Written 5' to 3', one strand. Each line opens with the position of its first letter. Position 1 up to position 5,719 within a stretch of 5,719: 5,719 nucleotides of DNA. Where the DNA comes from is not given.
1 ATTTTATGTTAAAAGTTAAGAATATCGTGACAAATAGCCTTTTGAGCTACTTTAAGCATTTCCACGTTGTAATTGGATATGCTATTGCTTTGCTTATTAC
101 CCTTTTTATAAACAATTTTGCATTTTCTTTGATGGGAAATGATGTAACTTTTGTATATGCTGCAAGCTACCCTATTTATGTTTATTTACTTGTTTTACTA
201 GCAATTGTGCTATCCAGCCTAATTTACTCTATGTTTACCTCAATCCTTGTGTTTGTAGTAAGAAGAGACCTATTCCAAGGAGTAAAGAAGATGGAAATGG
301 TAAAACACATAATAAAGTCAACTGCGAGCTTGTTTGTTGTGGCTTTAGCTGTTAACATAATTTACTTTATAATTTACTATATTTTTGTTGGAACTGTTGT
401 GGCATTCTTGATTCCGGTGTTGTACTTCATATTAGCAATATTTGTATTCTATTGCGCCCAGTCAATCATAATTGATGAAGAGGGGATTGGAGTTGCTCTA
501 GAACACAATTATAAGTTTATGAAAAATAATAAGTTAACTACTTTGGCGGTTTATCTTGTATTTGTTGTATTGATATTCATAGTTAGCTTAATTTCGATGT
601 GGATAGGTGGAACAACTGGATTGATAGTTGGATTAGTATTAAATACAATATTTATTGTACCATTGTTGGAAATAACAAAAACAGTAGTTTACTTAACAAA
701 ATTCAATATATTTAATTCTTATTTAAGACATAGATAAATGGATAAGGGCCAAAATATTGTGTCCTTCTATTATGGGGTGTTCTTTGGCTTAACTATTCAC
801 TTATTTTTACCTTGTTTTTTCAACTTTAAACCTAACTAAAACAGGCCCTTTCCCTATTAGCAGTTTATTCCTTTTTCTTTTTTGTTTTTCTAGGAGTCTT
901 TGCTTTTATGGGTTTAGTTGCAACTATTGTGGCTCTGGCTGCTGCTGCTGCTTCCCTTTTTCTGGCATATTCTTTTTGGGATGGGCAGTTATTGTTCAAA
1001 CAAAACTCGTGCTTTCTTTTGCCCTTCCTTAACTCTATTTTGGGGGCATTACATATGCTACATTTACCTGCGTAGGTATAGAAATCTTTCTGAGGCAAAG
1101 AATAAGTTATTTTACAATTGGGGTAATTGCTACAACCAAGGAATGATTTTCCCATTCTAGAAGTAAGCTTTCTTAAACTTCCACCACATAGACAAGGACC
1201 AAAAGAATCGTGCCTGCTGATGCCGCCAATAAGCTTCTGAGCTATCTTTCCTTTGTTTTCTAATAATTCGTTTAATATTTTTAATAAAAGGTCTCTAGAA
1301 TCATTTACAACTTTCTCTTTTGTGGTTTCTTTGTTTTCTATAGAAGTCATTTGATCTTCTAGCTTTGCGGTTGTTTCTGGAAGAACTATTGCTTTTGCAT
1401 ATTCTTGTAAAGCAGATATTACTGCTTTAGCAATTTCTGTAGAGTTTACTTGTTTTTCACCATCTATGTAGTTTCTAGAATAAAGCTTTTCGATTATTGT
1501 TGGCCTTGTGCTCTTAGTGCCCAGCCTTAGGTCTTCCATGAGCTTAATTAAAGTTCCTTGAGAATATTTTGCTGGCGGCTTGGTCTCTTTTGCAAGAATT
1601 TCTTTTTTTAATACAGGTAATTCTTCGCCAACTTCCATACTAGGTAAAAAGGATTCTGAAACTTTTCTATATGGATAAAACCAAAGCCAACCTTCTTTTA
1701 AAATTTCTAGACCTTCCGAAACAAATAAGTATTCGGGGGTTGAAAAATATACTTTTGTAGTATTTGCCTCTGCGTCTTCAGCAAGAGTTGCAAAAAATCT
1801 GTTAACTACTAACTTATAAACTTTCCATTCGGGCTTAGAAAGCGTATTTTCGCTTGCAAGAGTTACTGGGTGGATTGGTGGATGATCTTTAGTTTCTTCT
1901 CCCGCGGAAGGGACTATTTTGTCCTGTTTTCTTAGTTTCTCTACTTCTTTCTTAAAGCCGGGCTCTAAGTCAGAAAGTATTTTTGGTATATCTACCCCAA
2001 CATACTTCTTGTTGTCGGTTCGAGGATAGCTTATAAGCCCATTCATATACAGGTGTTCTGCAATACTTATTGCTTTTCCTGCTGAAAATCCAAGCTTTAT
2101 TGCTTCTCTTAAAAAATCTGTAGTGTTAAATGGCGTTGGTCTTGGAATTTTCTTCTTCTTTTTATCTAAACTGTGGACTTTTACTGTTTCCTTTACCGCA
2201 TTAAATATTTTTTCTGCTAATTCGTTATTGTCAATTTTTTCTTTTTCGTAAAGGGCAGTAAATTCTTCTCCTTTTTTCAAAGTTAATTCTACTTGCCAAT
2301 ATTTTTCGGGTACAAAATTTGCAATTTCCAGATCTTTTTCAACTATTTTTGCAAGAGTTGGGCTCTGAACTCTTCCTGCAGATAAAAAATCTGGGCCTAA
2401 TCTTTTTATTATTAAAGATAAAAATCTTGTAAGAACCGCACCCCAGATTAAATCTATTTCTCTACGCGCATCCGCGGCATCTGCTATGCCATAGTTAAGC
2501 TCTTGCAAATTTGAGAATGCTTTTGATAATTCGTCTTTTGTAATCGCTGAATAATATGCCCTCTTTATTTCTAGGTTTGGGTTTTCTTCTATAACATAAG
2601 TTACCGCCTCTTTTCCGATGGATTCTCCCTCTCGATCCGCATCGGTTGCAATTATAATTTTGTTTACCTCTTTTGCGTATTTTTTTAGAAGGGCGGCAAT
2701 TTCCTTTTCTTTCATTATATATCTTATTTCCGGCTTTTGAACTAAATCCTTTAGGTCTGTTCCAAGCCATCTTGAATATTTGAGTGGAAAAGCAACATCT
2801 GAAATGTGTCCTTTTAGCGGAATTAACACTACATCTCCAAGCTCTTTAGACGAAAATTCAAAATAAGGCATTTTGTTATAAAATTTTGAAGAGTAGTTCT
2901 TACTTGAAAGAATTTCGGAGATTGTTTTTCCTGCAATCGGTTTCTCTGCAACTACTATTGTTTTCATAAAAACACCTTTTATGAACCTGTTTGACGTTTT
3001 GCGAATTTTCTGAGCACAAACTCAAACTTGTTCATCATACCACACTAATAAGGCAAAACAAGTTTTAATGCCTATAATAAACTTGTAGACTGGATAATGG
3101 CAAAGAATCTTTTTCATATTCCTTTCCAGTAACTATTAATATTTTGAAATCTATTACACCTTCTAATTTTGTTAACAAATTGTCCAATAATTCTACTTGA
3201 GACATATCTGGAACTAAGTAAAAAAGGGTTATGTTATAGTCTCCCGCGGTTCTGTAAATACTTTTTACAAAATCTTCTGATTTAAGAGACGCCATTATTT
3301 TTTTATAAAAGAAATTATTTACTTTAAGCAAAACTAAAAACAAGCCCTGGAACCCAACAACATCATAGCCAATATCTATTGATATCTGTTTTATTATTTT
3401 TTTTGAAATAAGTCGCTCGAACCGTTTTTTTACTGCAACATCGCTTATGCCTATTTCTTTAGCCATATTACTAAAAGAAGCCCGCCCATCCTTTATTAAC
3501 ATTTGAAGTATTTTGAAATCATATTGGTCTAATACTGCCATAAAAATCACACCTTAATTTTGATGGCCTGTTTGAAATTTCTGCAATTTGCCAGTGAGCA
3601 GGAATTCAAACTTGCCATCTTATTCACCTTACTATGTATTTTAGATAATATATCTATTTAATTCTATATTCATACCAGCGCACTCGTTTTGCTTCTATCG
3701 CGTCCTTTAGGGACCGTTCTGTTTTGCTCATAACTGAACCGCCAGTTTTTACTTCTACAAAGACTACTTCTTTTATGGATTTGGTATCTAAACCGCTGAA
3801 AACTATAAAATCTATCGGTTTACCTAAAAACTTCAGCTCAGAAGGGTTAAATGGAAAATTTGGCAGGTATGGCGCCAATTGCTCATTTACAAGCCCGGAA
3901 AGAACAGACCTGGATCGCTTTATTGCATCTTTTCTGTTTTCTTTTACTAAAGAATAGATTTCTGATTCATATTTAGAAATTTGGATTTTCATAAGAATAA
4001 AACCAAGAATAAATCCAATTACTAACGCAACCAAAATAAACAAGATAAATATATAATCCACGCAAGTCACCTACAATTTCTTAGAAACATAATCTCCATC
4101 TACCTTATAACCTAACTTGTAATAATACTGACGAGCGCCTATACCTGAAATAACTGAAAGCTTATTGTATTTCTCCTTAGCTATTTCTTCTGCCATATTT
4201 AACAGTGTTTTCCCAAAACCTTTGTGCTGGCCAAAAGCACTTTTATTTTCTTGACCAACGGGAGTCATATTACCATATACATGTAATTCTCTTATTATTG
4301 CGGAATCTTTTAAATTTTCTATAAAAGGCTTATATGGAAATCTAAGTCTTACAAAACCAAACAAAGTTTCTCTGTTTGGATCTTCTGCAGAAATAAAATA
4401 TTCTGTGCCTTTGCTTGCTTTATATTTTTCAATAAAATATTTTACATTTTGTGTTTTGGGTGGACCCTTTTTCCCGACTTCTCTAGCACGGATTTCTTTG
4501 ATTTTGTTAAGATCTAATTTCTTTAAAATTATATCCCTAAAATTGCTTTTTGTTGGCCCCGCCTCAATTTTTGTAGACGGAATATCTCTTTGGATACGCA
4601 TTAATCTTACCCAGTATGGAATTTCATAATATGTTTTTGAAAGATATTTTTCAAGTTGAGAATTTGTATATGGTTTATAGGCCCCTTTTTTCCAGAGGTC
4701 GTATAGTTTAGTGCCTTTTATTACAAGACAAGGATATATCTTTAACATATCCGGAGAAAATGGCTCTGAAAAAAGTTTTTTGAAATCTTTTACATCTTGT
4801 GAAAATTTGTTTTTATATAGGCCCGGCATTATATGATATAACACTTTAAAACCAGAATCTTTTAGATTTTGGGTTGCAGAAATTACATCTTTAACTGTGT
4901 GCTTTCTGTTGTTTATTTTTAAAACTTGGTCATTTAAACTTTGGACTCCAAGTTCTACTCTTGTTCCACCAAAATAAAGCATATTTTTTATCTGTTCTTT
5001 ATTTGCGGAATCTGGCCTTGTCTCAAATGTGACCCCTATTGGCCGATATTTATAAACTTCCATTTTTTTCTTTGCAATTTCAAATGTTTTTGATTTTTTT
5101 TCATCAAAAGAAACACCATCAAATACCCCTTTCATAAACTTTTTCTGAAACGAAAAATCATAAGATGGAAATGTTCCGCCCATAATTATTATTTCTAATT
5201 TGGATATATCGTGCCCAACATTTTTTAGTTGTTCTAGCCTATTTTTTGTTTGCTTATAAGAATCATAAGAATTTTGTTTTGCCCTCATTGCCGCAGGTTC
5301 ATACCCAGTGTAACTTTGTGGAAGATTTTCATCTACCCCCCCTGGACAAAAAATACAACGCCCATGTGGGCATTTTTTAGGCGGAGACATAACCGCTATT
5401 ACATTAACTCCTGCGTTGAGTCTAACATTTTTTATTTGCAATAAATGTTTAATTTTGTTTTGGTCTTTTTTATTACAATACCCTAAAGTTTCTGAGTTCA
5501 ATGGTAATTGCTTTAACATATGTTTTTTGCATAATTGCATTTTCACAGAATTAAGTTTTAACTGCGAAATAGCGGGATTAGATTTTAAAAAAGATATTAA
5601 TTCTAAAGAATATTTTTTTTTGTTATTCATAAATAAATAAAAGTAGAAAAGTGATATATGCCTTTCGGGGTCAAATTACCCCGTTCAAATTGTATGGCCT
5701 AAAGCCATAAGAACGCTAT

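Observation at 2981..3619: Two paralogous extended hairpin elements with compensatory stem changes, positioned just upstream of the lrp and topA ribosome-binding sites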

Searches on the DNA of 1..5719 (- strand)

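Call 3: search_rna_families(source=window, threshold=evalue, max_evalue=10, show_alignments=3)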
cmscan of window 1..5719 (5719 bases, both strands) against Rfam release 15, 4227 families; matches with E-value up to 10: 7.
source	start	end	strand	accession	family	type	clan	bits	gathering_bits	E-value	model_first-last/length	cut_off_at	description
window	1282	1346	+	RF01536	TB10Cs5H3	Gene; snRNA; snoRNA; HACA-box;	-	24.3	45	0.18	1-70/70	no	Trypanosomatid snoRNA TB10Cs5H3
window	5154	5226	-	RF00281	SNORD47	Gene; snRNA; snoRNA; CD-box;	-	20.9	50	2.5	1-77/77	no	Small nucleolar RNA SNORD47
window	3501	3621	-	RF00438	SNORA33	Gene; snRNA; snoRNA; HACA-box;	-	20.5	74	9.7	1-130/130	no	Small nucleolar RNA SNORA33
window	4315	4400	+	RF00568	SNORA26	Gene; snRNA; snoRNA; HACA-box;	CL00032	19.3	40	6.3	1-122/122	no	Small nucleolar RNA SNORA26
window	1417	1455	-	RF01726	SAM-II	Cis-reg; riboswitch;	-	18.4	44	7.3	1-60/60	no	SAM-II riboswitch aptamer (SAM-II long loop)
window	1186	1263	+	RF04188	Hovlinc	Gene; ribozyme;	-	16.4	42.3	9.9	1-170/170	no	Hovlinc ribozyme (hominin vlincRNA-located)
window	5077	5125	+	RF02060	STnc410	Gene; sRNA;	-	16.2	50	4.8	1-158/158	no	Enterobacterial sRNA STnc410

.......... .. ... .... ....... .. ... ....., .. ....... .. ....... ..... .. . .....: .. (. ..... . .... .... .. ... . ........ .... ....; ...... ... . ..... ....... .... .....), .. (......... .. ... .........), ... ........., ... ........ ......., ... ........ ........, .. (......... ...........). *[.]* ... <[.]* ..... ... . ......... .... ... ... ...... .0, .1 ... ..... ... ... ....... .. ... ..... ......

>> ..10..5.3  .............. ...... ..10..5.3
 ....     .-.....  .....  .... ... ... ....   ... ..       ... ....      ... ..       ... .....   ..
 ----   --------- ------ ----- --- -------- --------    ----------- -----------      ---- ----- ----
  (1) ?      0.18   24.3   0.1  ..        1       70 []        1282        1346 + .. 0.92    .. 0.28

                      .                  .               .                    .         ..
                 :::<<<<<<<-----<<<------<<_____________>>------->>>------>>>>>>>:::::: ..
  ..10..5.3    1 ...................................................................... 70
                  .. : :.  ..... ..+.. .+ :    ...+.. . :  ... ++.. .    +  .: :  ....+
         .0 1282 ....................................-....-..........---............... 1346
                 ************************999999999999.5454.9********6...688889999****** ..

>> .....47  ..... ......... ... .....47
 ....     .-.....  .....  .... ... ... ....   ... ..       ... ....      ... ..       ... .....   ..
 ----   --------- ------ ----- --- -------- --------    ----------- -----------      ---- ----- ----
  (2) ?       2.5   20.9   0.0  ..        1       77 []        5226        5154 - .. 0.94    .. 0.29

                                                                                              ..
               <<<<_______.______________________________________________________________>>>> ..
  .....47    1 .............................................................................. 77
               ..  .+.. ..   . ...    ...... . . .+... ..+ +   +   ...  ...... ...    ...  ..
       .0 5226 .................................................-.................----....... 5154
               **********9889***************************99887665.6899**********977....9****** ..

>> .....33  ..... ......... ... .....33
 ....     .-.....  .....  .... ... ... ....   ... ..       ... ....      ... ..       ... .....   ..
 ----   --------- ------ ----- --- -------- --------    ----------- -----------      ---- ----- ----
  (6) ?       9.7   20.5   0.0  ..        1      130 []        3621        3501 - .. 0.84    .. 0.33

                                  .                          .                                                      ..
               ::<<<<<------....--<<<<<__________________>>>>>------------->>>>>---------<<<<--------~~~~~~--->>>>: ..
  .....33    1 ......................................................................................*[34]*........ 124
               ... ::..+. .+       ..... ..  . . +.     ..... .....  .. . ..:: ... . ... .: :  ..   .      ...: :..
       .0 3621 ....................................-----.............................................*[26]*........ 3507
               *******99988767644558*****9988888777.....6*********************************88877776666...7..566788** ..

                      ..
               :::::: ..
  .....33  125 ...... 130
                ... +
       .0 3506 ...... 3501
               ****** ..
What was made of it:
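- On Any Rfam RNA family (riboswitch, leader, sRNA, C/D or H/ACA): Call 3.
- No Rfam family reaches its gathering score (call 3).
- Tried and rejected: Rfam scan of the window at E <= 10: nothing relevant (call 3).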

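Call 27: build_rna_model(alignment_id=A2, structure=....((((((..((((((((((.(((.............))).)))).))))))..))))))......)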
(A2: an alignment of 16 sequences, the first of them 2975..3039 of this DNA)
Model R1 built from alignment A2 (16 sequences, 68 columns); structure: as given.
model positions 66; base pairs 19; branch points 0; effective number of sequences 3.21; information 0.851 bits per position. Calibrated on 0.2 Mb of random sequence (short: E-values are rough).
structure used (alignment columns):
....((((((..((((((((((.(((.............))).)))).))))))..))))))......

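Call 28: search_with_rna_model(model_id=R1, sources=[window, L001, L002, L003, L011, L012, L022, L023, L032, L051, L059, L087, L095, L105, L110, L118, L124, L125], max_evalue=10, filters=off)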
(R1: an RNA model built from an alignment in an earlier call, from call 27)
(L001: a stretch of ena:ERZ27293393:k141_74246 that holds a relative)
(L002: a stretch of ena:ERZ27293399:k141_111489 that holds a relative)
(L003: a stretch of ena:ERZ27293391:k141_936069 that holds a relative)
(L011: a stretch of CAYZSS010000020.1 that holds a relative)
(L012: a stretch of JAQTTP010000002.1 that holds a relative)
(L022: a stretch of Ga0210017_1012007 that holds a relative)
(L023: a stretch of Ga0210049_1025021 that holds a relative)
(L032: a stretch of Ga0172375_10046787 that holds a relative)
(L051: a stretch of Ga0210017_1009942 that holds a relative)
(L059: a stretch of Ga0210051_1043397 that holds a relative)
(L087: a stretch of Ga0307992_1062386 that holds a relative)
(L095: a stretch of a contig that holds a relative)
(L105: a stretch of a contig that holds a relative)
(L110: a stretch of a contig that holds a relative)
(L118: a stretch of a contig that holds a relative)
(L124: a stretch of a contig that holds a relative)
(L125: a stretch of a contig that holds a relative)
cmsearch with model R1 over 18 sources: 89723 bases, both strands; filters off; matches with E-value up to 10: 76.
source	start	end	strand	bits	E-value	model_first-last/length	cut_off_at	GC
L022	999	1064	-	82.1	2.1e-18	1-66/66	no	0.33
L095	1040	1105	+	82.1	2.1e-18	1-66/66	no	0.33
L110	2736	2800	-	80.5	5.6e-18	1-66/66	no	0.32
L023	2748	2815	-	79.9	8.1e-18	1-66/66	no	0.31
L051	6409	6476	+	79.9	8.1e-18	1-66/66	no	0.31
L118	274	341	-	79.6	9.7e-18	1-66/66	no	0.28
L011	2074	2135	-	77.9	2.7e-17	1-66/66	no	0.35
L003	5897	5963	-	77.2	4.1e-17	1-66/66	no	0.31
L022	2482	2544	-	76.9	4.9e-17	1-66/66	no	0.32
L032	2902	2965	+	76.8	5.3e-17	1-66/66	no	0.3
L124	4025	4087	-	76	8.6e-17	1-66/66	no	0.33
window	2975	3039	-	74.7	1.8e-16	1-66/66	no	0.35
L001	10503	10567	+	74.7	1.8e-16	1-66/66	no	0.35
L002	2760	2824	+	74.7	1.8e-16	1-66/66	no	0.35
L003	2849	2913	+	74.7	1.8e-16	1-66/66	no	0.35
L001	9919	9986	+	74.1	2.6e-16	1-66/66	no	0.37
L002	2176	2243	+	73.1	4.8e-16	1-66/66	no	0.38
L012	6608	6673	-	72.8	5.6e-16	1-66/66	no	0.26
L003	2265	2332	+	72.7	6e-16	1-66/66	no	0.35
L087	976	1042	+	68.2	8.8e-15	1-66/66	no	0.28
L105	1297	1355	+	67.5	1.4e-14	1-66/66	no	0.34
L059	947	1012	+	64.4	8.4e-14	1-66/66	no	0.41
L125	3204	3269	-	64.4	8.4e-14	1-66/66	no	0.41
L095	2540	2597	+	55.6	1.6e-11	1-66/66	no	0.38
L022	1001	1066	+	28.1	0.00022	1-66/66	no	0.32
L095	1038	1103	-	28.1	0.00022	1-66/66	no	0.32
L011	2076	2137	+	27.7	0.00027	1-66/66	no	0.37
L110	2738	2802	+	26.8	0.00048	1-66/66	no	0.34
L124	4027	4089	+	23.8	0.0028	1-66/66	no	0.33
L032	2900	2963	-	23.7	0.003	1-66/66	no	0.31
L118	276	343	+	23.5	0.0035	1-66/66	no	0.28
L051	4523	4584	+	23.4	0.0037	1-66/66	no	0.37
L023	56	113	-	23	0.0046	1-66/66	no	0.31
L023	2750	2817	+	22.6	0.006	1-66/66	no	0.32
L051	6407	6474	-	22.6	0.006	1-66/66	no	0.32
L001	9917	9984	-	22.5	0.0062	1-66/66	no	0.38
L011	6032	6090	-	22.4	0.0065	1-66/66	no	0.32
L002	2174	2241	-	22.3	0.0069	1-66/66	no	0.4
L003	5899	5965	+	22.3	0.0069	1-66/66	no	0.31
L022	2484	2546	+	21.4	0.012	1-66/66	no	0.33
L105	839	900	+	20.6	0.019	1-66/66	no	0.26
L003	2263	2330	-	20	0.027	1-66/66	no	0.37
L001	10501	10565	-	18.6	0.066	1-66/66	no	0.35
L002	2758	2822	-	18.6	0.066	1-66/66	no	0.35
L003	2847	2911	-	18.6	0.066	1-66/66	no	0.35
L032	141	195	+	16.7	0.2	1-66/66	no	0.38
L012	6610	6675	+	16.4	0.24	1-66/66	no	0.27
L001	6090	6148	+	15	0.55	1-66/66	no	0.27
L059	945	1009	-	14.9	0.58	1-66/66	no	0.42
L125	3207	3271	+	14.9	0.58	1-66/66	no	0.42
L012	4991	5026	-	14.1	0.96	1-66/66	no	0.14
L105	1309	1347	-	13.9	1.1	13-52/66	no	0.33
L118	947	999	+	13.8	1.1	1-66/66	no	0.38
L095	2382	2447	+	13.3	1.5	1-66/66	no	0.23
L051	1093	1135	+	13.2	1.6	1-66/66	no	0.3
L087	974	1040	-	12.8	2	1-66/66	no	0.28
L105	345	374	-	12.1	3.1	14-51/66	no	0.13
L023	1036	1089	-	12.1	3.1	1-66/66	no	0.24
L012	647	700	+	11.8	3.6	1-66/66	no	0.37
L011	7034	7060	+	11.6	4.2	19-46/66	no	0.15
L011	3249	3312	-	11.4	4.8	1-66/66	no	0.34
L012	5121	5179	+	11.3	5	1-66/66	no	0.37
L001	11277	11319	-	11.3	5.1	1-66/66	no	0.3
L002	3534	3576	-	11.3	5.1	1-66/66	no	0.3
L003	3623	3665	-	11.3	5.1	1-66/66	no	0.3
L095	2552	2590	-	10.9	6.4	13-52/66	no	0.33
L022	4846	4874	+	10.7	7.2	1-66/66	no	0.28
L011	6500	6553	+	10.6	7.6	1-66/66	no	0.24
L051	8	42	-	10.6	7.8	1-66/66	no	0.43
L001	3210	3268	-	10.5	8.2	1-66/66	no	0.32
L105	784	810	+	10.3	8.9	1-66/66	no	0.26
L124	3699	3756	-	10.3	9.2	1-66/66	no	0.22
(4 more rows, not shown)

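Call 60: search_with_rna_model(model_id=R1, sources=[L135, L136, L138, L139, L141, L142], max_evalue=1, filters=off)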
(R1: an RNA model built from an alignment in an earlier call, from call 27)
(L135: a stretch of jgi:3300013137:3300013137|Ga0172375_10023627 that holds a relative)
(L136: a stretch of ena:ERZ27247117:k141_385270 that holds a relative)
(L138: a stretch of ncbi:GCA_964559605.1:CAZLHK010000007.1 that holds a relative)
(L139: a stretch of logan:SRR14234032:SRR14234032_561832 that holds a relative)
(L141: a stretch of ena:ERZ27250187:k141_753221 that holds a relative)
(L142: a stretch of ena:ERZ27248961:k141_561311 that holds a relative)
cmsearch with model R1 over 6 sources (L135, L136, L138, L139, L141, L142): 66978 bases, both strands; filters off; matches with E-value up to 1: 6.
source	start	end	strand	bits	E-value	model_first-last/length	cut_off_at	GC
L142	9929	9986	+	28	0.00018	1-66/66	no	0.28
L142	6533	6590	+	22.4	0.0051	1-66/66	no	0.26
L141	14581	14631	+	16.1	0.22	1-66/66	no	0.22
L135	1946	2008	+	15.4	0.33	1-66/66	no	0.21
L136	709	765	+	14.8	0.47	1-66/66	no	0.26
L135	122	187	-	14.1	0.69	1-66/66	no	0.21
